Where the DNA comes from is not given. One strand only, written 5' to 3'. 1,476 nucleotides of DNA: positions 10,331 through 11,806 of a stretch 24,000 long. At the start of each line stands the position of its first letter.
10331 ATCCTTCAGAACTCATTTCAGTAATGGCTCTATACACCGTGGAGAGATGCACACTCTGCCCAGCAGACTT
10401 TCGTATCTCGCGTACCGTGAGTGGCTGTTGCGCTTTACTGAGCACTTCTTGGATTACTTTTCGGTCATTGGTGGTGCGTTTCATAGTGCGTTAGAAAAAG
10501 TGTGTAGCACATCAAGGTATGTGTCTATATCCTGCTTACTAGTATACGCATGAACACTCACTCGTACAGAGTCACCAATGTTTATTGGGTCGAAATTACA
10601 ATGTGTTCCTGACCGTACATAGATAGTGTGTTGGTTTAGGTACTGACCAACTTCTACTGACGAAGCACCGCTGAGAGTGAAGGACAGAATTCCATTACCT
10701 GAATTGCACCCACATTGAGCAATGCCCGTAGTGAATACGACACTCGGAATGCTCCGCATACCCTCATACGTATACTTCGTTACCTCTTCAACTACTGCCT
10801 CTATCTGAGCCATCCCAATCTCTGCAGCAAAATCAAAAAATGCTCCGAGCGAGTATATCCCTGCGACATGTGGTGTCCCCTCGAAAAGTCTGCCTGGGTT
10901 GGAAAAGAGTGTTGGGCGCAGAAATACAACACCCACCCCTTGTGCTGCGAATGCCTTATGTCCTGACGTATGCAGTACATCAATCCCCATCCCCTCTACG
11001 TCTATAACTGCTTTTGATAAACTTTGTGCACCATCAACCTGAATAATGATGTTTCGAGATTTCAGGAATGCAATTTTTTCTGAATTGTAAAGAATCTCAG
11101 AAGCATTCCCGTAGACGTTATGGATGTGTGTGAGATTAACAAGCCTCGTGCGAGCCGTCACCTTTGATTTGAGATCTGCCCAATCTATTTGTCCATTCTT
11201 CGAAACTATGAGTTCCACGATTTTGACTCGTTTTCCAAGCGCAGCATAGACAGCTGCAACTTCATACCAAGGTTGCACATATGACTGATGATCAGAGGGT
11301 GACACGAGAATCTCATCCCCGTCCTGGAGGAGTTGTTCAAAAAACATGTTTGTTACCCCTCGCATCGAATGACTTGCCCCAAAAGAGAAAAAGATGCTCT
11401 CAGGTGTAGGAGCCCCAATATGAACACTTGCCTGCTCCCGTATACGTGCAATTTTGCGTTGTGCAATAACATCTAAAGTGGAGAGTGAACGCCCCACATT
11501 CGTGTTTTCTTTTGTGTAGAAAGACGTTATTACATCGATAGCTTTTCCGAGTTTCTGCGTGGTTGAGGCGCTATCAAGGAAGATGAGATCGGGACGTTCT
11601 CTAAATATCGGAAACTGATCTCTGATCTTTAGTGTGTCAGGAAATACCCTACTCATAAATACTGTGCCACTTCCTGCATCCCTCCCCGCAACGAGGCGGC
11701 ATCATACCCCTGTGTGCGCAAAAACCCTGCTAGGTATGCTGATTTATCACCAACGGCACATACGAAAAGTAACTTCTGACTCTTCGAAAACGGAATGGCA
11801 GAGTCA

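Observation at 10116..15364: Translationally coupled operon of a CooC-like ATPase, three different PLP folds and a Fur-family regulator beside a ZIP transporter: candidate undescribed metal-responsive biosynthetic or sulfur-transfer system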

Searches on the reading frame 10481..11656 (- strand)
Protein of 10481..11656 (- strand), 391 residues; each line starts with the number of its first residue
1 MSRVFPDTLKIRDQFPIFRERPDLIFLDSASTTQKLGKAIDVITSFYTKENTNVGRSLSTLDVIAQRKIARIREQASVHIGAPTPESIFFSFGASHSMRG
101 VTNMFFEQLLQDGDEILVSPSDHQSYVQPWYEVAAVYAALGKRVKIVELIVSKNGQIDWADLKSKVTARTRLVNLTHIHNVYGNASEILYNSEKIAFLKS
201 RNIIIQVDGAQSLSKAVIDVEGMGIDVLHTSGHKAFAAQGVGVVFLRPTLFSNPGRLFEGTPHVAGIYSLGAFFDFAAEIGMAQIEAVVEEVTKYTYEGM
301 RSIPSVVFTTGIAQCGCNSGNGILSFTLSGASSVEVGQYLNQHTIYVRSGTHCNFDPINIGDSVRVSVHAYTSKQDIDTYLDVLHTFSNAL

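Call 3: search_protein_families(library=pfam, proteins=[window:10481-11656:-], max_evalue=0.01)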
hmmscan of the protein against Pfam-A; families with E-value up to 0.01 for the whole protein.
window:10481-11656:- (391 aa): 1 family
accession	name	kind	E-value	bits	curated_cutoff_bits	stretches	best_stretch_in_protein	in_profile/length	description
PF00266.25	Aminotran_5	-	2.7e-70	237.7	21.5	1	25-378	1-369/371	Aminotransferase class-V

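Call 4: search_protein_families(library=ncbifam, proteins=[window:10481-11656:-], max_evalue=0.01)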
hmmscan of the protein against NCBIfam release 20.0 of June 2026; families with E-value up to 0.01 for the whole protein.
window:10481-11656:- (391 aa): 25 families
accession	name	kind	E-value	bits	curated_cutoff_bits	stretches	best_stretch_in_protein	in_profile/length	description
TIGR01979.1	sufS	subfamily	7.2e-69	232.6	475.1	2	10-250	2-237/403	SufS family cysteine desulfurase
NF041166.1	f2_encap_cargo1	exception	1.5e-61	209.3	800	2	7-249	226-463/623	family 2A encapsulin nanocompartment cargo protein cysteine desulfurase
NF006791.0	PRK09295.1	equivalog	2.6e-52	178.3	661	2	10-251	7-243/406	cysteine desulfurase SufS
TIGR03392.1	FeS_syn_CsdA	equivalog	8.4e-49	166.8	493.6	2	9-251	4-236/398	cysteine desulfurase CsdA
NF008126.0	PRK10874.1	equivalog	2.2e-47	162.1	607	2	8-250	6-238/401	cysteine desulfurase CsdA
TIGR01977.1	am_tr_V_EF2568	hypoth_equivalog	4.8e-35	121.3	377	2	25-247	1-213/376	cysteine desulfurase family protein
TIGR01976.1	am_tr_V_VC1184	hypoth_equivalog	2.6e-34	119.2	352.35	2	10-251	5-236/401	cysteine desulfurase-like protein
NF040779.1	Sec_lyase_SclA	exception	4.7e-27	94.9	525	2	26-246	2-211/378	selenocysteine lyase SclA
TIGR03402.1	FeS_nifS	equivalog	6.6e-25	87.7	530.75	1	25-355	1-323/379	cysteine desulfurase NifS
NF002806.0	PRK02948.1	subfamily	2.3e-23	82.8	304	1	24-267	1-231/381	IscS subfamily cysteine desulfurase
TIGR03235.1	DNA_S_dndA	equivalog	9.4e-20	71.2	480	1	26-250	1-216/353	cysteine desulfurase DndA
NF010611.0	PRK14012.1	equivalog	1.6e-19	70.1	548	1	25-249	7-223/406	IscS subfamily cysteine desulfurase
TIGR02006.1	IscS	equivalog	3.1e-18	66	643.2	1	25-248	5-218/402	IscS subfamily cysteine desulfurase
TIGR03403.1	nifS_epsilon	equivalog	8.9e-16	57.7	587.7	1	25-269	1-235/382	NifS family cysteine desulfurase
NF006810.0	PRK09331.1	subfamily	4e-07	29.1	301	1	60-243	58-232/397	Sep-tRNA:Cys-tRNA synthetase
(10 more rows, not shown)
